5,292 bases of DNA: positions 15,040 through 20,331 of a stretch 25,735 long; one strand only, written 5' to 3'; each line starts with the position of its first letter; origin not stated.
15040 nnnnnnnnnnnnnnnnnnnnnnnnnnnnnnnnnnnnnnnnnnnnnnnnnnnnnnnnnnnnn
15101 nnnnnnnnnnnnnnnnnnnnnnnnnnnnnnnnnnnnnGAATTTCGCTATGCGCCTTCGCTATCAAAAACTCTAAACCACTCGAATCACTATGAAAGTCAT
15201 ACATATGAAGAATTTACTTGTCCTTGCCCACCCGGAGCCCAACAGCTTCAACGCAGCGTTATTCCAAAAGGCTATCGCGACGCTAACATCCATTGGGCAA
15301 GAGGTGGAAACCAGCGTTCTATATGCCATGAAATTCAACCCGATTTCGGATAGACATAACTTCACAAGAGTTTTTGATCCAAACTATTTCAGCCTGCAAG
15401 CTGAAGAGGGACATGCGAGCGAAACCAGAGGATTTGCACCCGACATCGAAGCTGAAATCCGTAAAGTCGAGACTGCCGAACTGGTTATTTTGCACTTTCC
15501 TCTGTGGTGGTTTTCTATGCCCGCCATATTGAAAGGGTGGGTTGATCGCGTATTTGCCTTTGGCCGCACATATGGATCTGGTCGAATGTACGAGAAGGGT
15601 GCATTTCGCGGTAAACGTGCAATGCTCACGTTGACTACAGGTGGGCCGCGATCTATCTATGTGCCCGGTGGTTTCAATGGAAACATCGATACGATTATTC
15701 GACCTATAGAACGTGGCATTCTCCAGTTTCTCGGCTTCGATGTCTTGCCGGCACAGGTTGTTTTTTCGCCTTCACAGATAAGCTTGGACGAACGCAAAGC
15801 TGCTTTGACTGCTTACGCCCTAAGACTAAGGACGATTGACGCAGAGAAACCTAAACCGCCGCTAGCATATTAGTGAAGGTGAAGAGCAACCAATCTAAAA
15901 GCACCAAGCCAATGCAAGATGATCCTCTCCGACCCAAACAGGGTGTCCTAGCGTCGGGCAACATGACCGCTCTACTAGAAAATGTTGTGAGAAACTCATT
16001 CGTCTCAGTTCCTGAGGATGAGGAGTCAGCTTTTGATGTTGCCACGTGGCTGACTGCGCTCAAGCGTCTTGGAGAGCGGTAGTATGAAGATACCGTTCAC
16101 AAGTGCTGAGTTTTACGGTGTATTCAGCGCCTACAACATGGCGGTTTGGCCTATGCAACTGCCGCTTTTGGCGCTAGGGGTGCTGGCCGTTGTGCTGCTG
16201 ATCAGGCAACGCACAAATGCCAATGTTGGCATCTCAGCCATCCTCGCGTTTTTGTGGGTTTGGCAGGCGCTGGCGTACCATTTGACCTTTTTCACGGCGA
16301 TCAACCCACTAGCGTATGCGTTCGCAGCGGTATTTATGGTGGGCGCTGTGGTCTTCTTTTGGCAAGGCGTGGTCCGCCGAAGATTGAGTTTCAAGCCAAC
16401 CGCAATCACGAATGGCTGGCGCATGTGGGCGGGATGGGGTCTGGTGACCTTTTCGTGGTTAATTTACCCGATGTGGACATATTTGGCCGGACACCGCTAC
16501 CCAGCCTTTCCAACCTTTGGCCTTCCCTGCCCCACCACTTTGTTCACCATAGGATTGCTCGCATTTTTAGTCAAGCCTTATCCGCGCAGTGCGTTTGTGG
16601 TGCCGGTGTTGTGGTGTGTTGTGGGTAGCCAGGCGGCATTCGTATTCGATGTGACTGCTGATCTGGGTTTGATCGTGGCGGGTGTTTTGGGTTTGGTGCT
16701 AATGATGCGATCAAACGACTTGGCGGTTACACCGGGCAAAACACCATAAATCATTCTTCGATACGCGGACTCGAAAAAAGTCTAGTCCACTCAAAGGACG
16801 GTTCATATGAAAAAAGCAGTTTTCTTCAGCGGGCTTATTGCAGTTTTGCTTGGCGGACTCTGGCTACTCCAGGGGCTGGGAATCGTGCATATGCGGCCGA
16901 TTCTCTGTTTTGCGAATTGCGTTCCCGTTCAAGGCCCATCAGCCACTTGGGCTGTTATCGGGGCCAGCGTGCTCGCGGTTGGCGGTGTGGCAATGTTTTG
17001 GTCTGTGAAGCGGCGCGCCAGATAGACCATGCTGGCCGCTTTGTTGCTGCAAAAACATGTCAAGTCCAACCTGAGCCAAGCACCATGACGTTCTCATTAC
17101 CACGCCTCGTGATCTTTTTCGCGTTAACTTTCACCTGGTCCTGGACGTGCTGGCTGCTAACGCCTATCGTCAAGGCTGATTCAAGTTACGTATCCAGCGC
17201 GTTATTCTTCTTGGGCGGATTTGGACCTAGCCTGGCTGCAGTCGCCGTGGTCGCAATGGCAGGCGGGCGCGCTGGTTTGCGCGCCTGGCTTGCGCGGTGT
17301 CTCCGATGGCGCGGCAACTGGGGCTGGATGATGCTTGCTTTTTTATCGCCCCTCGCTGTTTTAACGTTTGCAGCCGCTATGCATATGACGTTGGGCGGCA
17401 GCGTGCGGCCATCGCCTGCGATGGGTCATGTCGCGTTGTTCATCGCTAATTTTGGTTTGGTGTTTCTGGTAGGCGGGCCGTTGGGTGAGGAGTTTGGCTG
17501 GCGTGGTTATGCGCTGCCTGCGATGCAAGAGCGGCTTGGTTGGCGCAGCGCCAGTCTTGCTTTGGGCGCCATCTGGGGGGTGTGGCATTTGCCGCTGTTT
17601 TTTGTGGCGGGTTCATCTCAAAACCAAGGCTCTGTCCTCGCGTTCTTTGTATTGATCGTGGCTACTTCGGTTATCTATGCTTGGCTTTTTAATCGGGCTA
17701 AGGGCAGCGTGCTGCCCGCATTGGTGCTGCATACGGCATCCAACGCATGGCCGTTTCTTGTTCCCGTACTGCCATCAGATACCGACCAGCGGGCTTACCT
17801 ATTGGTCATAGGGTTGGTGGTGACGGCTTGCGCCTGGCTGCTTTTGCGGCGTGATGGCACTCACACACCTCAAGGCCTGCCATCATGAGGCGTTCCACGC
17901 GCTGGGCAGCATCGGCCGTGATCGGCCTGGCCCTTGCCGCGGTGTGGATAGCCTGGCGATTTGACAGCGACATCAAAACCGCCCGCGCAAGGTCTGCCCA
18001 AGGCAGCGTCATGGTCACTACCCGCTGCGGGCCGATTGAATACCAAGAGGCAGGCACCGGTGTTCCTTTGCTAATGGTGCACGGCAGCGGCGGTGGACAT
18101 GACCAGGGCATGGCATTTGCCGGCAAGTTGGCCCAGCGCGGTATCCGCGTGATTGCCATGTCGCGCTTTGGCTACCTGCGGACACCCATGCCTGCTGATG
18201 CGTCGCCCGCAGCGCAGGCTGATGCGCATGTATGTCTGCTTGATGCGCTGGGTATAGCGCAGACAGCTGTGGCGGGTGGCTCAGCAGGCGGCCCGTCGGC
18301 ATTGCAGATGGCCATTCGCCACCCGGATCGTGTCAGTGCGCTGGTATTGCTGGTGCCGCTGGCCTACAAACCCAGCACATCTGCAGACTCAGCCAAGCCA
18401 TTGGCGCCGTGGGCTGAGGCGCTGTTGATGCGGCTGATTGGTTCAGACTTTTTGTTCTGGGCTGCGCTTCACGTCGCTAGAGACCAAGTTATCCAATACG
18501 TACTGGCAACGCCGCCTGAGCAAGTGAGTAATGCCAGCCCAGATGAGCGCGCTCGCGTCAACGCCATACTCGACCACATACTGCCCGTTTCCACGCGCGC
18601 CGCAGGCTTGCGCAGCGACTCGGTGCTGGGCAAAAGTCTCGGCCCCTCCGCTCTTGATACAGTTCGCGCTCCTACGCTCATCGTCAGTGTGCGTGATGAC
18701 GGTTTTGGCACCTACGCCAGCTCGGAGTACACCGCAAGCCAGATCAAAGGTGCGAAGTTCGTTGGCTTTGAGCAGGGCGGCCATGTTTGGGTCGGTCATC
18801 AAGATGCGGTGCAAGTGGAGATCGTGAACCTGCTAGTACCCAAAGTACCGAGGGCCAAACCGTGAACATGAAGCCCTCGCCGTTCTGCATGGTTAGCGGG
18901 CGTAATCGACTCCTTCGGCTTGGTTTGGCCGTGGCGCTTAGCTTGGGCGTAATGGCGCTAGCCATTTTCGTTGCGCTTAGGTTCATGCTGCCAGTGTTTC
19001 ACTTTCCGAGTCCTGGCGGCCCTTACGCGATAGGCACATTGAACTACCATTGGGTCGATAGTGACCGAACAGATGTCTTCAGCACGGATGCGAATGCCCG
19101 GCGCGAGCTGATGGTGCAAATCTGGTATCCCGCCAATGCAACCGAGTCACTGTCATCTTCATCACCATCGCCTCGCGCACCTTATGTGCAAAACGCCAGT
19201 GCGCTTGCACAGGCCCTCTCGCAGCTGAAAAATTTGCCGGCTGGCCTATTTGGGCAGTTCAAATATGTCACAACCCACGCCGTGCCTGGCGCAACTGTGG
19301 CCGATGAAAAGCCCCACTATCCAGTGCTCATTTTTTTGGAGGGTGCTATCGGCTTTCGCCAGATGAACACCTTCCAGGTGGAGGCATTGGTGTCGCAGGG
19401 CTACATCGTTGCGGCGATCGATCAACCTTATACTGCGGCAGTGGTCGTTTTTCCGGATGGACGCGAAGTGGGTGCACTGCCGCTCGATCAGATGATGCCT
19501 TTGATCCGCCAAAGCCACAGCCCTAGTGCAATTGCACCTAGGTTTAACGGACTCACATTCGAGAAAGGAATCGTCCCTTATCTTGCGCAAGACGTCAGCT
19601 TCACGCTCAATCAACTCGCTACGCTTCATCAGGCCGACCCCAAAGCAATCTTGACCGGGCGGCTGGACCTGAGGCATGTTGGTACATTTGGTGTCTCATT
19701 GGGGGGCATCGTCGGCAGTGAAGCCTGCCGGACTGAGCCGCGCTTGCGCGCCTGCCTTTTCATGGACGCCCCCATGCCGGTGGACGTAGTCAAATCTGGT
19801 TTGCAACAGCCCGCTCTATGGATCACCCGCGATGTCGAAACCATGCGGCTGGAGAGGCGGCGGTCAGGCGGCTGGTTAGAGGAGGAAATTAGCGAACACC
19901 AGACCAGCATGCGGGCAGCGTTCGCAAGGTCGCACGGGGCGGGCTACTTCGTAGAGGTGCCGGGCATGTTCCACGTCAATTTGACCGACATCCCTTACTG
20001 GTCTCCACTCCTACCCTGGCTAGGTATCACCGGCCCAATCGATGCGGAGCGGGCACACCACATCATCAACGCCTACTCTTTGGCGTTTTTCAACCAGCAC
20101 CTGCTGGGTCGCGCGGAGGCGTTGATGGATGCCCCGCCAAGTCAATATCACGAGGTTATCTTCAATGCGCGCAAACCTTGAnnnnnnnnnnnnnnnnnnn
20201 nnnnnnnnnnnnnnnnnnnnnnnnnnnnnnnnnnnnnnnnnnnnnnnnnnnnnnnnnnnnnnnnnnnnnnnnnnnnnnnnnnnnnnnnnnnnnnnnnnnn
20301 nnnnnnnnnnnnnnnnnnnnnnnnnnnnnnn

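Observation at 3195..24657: Hidden regulon: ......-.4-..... palindrome with exact class II CRP/FNR promoter geometry at 6 of 7 sites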

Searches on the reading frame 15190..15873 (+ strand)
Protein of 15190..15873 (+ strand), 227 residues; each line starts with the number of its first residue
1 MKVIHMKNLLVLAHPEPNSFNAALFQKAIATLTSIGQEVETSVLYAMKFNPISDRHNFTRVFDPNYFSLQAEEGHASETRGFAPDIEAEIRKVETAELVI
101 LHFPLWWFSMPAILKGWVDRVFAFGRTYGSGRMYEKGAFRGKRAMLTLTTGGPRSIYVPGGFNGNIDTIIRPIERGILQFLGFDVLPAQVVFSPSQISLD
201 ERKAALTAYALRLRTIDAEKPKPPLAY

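Call 7: search_protein_families(library=pfam, proteins=[window:15190-15873:+])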
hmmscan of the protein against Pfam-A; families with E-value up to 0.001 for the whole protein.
window:15190-15873:+ (227 aa): 3 families
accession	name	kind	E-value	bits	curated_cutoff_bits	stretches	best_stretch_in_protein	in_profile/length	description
PF02525.22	Flavodoxin_2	-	1.8e-45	155.6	27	1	6-209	1-194/198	Flavodoxin-like fold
PF03358.20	FMN_red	-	3e-09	37.1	24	1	6-154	1-119/152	NADPH-dependent FMN reductase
PF12682.12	Flavodoxin_4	-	0.00067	19.6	24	0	83-120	61-98/155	Flavodoxin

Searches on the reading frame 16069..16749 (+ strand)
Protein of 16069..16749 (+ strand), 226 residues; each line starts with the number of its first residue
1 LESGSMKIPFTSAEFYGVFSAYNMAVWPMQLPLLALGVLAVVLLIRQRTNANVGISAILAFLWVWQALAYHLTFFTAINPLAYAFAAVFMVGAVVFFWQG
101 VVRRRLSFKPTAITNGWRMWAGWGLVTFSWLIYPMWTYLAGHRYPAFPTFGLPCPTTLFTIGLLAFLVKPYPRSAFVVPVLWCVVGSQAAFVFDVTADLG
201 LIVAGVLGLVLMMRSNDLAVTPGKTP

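Call 7: search_protein_families(library=pfam, proteins=[window:16069-16749:+])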
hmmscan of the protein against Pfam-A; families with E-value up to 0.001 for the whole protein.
window:16069-16749:+ (226 aa): 1 family
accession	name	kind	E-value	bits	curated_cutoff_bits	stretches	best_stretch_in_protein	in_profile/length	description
PF19540.4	DUF6064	-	1.5e-47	162.7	27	1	14-215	3-202/210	Family of unknown function (DUF6064)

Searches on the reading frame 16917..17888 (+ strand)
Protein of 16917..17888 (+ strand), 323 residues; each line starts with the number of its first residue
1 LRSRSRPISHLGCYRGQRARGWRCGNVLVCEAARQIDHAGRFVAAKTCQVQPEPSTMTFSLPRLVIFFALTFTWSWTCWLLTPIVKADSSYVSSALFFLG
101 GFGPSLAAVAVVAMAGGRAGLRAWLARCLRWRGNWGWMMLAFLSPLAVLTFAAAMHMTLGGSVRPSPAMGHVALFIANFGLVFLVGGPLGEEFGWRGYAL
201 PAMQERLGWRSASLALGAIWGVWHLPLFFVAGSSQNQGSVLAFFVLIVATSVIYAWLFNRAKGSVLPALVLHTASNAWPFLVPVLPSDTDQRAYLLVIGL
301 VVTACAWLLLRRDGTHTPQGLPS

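Call 7: search_protein_families(library=pfam, proteins=[window:16917-17888:+])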
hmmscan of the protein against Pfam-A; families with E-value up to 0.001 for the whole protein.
window:16917-17888:+ (323 aa): 1 family
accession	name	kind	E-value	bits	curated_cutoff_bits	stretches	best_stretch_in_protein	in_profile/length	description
PF02517.21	Rce1-like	-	3.3e-15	56.6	22.4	1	179-277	7-92/93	Type II CAAX prenyl endopeptidase Rce1-like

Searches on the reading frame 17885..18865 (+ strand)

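Call 7: search_protein_families(library=pfam, proteins=[window:17885-18865:+])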
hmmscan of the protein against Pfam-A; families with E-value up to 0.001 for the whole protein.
window:17885-18865:+ (326 aa): 3 families
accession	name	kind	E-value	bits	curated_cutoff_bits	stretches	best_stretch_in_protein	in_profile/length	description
PF00561.26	Abhydrolase_1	-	9.3e-20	71.8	25.8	1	61-301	2-239/245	alpha/beta hydrolase fold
PF12697.13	Abhydrolase_6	-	3.7e-12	47.8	26.3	1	62-308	1-213/217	Alpha/beta hydrolase family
PF12146.15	Hydrolase_4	-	1.6e-05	24.7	27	1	63-287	8-217/239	Serine aminopeptidase, S33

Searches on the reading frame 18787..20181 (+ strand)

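Call 7: search_protein_families(library=pfam, proteins=[window:18787-20181:+])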
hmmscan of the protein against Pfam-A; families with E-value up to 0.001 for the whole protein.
window:18787-20181:+ (464 aa): 1 family
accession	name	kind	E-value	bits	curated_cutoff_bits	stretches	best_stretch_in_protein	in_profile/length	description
PF03403.19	PAF-AH_p_II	-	1e-14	54.3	20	1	73-214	9-136/372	Platelet-activating factor acetylhydrolase, isoform II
